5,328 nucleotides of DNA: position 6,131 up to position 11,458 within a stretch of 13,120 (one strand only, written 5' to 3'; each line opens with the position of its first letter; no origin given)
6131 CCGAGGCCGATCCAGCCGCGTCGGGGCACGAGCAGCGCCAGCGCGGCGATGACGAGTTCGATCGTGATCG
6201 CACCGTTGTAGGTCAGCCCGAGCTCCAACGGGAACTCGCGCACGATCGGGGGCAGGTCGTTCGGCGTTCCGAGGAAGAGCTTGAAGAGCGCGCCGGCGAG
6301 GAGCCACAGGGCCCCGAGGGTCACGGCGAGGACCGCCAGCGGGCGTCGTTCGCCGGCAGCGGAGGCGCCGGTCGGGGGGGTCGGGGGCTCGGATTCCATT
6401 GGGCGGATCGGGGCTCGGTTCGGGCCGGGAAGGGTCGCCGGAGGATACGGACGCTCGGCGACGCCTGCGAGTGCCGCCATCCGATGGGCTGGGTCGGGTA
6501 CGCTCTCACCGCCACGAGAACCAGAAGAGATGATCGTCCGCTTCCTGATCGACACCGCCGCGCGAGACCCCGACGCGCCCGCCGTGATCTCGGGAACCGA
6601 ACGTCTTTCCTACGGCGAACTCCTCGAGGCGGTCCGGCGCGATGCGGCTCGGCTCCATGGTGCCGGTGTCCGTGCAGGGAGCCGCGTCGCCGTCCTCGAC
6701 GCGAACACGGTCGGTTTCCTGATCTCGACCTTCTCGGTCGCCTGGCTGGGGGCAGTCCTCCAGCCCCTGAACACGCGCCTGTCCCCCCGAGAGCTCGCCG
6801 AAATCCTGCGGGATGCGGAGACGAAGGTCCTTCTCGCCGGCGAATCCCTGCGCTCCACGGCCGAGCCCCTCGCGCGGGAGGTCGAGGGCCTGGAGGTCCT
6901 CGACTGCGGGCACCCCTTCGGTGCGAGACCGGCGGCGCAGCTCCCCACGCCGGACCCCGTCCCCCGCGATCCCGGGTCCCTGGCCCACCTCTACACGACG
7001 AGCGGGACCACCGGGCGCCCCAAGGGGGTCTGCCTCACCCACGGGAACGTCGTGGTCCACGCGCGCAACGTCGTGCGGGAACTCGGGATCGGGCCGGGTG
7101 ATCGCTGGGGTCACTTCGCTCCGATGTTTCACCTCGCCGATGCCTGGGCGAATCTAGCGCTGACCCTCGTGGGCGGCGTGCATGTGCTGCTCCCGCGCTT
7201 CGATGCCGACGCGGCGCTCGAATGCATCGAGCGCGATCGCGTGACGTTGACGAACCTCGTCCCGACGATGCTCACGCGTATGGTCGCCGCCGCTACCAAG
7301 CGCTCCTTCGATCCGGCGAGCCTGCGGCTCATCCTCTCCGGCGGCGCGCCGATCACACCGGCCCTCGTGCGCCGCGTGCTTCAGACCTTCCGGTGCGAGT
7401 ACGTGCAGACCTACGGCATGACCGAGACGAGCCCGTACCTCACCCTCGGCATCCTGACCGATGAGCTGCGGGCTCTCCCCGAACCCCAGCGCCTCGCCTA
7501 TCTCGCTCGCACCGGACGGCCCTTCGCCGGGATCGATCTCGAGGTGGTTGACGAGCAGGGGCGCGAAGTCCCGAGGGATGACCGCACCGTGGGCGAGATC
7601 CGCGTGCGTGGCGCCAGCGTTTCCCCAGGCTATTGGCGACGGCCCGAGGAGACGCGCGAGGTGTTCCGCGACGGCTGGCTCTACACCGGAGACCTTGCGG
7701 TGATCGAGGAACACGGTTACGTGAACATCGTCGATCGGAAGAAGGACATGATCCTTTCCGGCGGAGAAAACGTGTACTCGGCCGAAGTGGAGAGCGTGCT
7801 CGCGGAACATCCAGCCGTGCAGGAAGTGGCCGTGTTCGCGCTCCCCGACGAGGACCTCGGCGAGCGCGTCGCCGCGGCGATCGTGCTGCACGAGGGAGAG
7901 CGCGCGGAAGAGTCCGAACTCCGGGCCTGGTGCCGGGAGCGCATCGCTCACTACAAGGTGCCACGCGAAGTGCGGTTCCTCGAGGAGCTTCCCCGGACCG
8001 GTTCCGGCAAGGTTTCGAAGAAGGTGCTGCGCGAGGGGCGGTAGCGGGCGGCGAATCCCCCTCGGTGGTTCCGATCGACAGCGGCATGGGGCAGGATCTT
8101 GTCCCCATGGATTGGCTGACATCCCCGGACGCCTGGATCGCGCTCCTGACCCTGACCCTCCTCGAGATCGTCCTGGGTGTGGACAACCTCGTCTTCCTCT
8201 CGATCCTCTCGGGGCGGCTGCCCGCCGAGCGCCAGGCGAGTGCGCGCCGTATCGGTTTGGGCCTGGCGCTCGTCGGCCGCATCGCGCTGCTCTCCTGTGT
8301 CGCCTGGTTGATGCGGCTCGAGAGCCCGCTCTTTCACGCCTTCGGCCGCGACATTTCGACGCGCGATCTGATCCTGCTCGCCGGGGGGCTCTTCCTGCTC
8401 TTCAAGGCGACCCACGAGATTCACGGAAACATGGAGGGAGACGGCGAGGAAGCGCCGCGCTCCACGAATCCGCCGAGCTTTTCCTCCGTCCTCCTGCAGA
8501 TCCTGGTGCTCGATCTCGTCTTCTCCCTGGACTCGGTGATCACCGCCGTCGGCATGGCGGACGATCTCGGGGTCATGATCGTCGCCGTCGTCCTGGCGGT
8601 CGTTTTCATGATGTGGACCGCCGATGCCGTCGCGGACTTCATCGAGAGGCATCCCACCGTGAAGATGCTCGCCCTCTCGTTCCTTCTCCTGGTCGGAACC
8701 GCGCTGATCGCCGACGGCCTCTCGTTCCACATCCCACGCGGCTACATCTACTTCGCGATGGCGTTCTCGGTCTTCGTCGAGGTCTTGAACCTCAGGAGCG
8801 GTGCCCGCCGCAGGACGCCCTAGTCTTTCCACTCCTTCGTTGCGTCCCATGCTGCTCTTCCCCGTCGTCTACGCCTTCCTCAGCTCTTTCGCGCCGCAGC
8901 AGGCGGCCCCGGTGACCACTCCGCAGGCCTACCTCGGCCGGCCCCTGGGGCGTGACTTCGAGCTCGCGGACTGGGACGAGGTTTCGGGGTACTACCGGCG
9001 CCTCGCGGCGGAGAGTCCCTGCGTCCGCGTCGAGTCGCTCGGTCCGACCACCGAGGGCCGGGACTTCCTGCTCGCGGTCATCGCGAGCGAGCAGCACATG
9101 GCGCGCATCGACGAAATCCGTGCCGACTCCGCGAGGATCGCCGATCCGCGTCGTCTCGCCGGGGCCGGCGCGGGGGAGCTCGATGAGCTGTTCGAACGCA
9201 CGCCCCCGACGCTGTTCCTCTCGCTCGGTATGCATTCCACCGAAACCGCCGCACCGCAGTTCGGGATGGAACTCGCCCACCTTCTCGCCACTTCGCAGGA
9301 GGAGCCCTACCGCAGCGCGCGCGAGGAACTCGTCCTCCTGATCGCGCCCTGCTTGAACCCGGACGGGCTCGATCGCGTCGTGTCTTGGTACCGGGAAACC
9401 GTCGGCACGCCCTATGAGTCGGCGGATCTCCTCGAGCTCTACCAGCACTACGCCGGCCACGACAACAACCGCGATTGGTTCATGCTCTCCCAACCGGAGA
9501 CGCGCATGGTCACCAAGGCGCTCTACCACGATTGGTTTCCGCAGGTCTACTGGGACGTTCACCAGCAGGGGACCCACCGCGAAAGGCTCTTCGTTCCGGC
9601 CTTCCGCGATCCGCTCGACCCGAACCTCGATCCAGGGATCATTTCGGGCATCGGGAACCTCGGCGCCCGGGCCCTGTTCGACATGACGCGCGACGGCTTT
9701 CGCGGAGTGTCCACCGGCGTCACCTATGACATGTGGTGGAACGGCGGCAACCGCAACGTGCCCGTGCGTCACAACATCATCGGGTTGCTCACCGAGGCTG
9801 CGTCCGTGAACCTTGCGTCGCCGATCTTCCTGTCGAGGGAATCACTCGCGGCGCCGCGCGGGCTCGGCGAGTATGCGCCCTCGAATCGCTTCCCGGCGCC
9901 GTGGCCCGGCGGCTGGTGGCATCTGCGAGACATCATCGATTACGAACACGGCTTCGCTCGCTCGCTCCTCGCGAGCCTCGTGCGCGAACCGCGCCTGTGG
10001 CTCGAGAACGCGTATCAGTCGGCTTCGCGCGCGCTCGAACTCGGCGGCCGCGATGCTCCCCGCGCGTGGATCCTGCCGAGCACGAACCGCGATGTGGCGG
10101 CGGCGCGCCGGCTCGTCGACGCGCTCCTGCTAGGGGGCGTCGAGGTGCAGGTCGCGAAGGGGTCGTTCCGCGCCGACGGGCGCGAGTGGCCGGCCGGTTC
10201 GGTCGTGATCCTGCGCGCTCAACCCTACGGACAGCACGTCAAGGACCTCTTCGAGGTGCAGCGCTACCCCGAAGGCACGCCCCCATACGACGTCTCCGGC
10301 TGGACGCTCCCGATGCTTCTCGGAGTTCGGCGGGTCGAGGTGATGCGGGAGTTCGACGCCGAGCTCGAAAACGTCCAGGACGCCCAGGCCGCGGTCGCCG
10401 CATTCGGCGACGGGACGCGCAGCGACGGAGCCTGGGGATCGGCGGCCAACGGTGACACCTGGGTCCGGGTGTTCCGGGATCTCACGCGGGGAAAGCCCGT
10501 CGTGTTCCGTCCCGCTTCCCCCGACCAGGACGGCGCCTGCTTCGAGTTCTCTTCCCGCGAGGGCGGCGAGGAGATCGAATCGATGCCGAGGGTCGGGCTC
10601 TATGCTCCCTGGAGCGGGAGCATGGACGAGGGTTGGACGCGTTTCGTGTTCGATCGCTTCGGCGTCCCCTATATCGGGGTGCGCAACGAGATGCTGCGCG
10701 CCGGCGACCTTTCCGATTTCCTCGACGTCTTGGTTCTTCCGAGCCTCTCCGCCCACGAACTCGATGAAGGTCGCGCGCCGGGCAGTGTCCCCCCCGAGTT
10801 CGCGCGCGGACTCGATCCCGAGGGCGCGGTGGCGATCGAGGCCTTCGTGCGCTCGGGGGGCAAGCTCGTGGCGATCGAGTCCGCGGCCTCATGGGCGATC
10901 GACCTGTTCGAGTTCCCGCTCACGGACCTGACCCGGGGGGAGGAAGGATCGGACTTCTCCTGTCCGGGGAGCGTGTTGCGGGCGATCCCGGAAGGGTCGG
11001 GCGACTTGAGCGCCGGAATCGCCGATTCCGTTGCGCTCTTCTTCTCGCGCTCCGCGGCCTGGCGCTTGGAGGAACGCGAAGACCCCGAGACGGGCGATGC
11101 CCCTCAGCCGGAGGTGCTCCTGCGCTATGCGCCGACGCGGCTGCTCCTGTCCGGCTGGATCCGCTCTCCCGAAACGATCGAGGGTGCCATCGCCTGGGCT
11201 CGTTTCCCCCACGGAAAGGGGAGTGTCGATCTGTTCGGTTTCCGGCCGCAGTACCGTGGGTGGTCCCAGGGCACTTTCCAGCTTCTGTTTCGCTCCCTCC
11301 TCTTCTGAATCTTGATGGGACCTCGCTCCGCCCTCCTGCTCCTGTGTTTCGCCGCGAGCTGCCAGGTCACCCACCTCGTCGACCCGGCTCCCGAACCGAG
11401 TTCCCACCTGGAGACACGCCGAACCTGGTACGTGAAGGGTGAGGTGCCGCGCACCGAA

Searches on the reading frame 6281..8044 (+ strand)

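Call 8: search_protein_families(library=pfam, proteins=[window:6281-8044:+])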
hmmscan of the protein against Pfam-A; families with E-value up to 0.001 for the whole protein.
window:6281-8044:+ (587 aa): 2 families
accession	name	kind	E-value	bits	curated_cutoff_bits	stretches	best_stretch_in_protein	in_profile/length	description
PF00501.34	AMP-binding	-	1.4e-85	287.8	29.9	1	92-452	4-384/384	AMP-binding enzyme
PF13193.12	AMP-binding_C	-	8.7e-25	87.9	24.5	1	502-577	1-76/76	AMP-binding enzyme C-terminal domain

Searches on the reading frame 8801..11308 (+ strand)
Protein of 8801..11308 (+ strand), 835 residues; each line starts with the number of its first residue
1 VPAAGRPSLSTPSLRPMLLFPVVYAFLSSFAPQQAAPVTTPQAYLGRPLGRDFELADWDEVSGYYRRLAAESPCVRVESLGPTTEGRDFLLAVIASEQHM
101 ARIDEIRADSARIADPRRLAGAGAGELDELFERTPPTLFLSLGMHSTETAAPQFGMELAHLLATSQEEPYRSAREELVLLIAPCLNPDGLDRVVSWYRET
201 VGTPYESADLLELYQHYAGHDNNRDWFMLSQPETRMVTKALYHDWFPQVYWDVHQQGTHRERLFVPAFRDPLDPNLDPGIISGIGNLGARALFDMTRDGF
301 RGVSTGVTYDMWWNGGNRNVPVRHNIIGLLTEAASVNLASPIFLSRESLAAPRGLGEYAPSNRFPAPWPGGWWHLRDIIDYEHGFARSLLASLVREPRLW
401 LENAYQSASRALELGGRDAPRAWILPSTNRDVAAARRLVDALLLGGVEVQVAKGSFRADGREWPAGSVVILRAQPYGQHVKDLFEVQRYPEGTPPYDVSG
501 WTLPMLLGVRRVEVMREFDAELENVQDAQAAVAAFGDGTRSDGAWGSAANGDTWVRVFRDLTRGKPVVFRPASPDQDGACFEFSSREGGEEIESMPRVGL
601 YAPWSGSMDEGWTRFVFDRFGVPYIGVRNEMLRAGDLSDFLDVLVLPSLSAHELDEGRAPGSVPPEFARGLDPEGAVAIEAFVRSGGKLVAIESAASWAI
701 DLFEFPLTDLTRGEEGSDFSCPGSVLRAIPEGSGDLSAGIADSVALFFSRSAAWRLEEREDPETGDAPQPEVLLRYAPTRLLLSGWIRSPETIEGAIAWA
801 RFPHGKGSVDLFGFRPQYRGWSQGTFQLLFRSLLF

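Call 8: search_protein_families(library=pfam, proteins=[window:8801-11308:+])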
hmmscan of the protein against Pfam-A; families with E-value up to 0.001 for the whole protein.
window:8801-11308:+ (835 aa): 1 family
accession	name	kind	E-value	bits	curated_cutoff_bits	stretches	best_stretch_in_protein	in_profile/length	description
PF00246.29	Peptidase_M14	-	5.9e-12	46.2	21.6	1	65-226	5-133/286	Zinc carboxypeptidase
